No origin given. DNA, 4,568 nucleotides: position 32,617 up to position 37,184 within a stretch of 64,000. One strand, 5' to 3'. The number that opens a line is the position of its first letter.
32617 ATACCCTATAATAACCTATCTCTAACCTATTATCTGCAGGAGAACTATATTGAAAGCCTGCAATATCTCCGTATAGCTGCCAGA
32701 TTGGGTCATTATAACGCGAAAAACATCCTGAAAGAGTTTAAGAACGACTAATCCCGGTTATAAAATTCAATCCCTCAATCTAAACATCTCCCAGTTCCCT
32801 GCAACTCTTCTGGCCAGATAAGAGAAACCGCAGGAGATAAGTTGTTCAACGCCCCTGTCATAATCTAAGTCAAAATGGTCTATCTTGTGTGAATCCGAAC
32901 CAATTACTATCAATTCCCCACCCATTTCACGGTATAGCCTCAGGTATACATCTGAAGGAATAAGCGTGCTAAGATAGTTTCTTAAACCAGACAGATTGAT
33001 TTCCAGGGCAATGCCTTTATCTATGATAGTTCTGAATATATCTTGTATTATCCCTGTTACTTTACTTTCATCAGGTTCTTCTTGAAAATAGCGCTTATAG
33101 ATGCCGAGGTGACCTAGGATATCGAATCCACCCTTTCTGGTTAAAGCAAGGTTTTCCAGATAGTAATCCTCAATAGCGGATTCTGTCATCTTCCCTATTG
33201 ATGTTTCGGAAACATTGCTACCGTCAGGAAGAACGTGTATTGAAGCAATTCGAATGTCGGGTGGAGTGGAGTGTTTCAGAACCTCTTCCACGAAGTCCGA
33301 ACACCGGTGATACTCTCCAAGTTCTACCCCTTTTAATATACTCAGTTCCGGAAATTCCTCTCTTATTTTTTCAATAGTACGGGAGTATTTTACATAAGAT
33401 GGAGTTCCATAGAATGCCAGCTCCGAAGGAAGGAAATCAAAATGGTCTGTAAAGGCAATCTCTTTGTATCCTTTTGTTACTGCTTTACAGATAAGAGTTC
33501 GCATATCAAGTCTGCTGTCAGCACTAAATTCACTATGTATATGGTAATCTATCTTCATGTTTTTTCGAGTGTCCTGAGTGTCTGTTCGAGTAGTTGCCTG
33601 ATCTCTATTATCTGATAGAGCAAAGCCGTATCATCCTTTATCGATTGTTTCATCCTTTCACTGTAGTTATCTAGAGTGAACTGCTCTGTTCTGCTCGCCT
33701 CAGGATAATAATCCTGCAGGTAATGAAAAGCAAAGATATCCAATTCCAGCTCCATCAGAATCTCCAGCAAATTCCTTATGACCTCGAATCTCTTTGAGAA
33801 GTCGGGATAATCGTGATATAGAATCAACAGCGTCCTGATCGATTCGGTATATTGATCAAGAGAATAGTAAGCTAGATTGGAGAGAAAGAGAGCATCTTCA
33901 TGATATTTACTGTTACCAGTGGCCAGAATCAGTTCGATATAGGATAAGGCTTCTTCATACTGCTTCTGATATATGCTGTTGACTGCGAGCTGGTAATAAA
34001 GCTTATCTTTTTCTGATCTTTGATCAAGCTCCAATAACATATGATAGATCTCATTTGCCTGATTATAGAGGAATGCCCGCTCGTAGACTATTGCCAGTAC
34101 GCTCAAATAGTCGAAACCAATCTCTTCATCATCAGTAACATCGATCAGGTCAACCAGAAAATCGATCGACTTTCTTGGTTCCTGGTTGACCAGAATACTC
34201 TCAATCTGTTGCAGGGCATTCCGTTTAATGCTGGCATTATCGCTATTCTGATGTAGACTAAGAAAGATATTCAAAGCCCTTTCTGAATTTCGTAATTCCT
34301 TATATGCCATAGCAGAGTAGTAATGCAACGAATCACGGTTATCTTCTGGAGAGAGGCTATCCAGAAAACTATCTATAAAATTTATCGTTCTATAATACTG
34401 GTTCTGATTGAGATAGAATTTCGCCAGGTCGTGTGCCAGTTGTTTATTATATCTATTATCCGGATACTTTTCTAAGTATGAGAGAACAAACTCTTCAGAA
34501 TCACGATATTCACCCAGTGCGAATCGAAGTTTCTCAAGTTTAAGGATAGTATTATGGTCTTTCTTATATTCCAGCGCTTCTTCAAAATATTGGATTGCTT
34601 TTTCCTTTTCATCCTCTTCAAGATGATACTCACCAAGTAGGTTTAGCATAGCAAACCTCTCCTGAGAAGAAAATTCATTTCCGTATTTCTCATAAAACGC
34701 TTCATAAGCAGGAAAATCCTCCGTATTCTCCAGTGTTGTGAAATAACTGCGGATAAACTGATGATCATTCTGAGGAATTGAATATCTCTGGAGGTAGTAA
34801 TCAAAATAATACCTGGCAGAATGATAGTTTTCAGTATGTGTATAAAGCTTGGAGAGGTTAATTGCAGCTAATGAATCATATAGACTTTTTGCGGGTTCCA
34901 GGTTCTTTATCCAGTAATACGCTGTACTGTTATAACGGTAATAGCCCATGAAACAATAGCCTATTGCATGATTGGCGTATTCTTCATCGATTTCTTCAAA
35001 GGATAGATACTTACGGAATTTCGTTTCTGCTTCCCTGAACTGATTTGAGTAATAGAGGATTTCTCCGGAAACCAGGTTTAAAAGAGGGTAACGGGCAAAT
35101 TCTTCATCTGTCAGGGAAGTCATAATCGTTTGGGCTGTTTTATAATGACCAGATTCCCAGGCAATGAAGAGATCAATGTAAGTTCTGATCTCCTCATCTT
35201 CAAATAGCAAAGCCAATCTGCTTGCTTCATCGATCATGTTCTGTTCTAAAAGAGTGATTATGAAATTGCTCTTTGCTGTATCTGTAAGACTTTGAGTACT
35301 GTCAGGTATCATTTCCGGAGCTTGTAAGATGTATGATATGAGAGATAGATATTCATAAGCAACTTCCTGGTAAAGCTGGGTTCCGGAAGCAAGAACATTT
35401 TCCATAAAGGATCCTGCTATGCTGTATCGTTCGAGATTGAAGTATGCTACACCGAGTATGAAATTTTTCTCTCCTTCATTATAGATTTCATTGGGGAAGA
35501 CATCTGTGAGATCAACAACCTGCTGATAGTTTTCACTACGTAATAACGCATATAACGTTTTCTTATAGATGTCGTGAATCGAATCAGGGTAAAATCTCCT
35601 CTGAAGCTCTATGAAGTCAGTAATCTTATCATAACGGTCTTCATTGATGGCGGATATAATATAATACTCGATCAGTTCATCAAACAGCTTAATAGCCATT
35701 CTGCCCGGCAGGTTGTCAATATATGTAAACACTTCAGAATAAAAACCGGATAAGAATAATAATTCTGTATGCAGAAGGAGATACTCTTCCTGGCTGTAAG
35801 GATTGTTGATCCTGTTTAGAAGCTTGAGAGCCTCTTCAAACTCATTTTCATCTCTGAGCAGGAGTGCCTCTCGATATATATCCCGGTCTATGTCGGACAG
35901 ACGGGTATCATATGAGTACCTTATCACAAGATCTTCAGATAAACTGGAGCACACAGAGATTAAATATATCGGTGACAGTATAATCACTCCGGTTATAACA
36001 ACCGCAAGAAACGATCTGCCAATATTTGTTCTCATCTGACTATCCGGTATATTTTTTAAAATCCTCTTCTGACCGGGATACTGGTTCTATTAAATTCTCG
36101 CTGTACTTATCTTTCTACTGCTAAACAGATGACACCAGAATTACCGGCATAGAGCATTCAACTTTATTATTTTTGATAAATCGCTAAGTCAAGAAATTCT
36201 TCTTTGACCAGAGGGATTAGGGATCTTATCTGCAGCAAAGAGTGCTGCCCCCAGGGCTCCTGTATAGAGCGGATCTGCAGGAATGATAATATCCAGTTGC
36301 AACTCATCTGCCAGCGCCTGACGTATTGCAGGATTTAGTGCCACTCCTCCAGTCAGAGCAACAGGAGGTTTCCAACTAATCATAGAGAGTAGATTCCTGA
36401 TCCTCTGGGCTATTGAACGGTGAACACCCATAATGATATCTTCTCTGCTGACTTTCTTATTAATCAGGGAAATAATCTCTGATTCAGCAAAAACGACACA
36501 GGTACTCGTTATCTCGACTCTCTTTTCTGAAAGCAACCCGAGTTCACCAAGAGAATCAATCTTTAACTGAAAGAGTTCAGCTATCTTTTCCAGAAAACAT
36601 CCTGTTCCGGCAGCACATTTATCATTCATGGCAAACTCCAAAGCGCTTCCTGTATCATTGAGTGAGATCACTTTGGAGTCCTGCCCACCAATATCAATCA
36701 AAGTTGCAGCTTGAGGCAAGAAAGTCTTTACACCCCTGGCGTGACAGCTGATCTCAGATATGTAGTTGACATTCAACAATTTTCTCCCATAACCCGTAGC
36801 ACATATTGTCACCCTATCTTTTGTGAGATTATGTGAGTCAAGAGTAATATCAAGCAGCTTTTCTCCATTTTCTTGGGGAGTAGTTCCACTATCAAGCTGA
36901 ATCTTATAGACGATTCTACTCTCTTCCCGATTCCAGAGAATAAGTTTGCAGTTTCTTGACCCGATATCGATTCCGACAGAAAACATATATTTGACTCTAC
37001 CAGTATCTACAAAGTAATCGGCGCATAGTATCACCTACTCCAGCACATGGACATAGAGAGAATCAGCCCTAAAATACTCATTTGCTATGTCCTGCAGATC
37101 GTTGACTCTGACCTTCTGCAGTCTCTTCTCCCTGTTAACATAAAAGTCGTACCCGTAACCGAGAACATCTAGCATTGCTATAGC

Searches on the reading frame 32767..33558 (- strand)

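Call 69: search_protein_families(library=pfam, proteins=[window:32767-33558:-], max_evalue=0.00001)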
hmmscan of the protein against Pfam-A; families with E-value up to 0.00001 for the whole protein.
window:32767-33558:- (263 aa): 1 family
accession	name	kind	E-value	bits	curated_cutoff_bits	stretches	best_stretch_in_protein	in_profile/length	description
PF02811.25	PHP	-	3.3e-21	76.7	26.4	1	4-188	1-162/164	PHP domain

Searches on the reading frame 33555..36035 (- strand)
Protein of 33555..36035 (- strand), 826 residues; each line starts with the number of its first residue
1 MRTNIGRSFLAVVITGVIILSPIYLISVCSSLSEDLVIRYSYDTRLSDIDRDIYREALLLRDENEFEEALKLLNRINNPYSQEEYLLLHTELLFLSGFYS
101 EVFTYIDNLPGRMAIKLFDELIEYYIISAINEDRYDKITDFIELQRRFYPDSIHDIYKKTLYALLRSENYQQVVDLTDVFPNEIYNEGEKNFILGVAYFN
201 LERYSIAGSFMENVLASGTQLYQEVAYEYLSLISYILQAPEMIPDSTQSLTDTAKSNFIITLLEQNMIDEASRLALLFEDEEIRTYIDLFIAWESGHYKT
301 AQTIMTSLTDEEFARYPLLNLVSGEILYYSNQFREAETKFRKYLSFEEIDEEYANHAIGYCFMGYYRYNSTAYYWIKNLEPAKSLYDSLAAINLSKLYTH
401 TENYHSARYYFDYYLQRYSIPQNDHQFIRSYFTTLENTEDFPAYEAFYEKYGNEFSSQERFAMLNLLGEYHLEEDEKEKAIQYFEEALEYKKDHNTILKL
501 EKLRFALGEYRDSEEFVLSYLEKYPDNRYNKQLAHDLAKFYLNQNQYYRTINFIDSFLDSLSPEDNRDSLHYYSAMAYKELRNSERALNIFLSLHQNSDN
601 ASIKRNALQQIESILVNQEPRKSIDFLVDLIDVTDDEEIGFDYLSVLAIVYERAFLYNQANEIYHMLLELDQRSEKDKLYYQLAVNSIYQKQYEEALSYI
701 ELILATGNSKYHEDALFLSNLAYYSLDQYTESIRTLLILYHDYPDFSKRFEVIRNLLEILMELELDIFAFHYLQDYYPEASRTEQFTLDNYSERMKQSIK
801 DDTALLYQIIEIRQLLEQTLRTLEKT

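Call 69: search_protein_families(library=pfam, proteins=[window:33555-36035:-], max_evalue=0.00001)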
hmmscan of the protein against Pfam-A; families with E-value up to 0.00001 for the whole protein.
window:33555-36035:- (826 aa): 3 families
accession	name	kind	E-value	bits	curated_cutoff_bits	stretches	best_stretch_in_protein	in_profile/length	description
PF07719.23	TPR_2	-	7.6e-07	29.2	27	0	464-493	4-33/34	Tetratricopeptide repeat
PF14559.12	TPR_19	-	1.8e-06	28.6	25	0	478-529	8-61/68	Tetratricopeptide repeat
PF13428.12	TPR_14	-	5e-06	27.1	23.5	0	464-498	4-39/44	Tetratricopeptide repeat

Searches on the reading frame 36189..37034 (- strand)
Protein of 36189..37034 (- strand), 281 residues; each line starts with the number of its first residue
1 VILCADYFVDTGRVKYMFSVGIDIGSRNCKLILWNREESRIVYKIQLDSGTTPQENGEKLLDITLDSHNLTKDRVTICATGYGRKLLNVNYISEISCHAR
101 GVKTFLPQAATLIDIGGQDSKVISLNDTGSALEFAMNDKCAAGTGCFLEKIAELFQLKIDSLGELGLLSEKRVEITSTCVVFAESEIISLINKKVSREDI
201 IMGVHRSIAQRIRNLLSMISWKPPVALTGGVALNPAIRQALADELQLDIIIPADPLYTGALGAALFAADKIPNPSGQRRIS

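Call 69: search_protein_families(library=pfam, proteins=[window:36189-37034:-], max_evalue=0.00001)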
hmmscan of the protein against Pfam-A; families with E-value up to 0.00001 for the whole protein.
window:36189-37034:- (281 aa): 2 families
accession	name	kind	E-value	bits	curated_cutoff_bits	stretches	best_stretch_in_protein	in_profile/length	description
PF01869.26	BcrAD_BadFG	-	1.8e-49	169.1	31.5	1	20-267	1-271/271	BadF/BadG/BcrA/BcrD ATPase family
PF02782.22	FGGY_C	-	2e-06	28.2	27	1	196-268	119-195/198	FGGY family of carbohydrate kinases, C-terminal domain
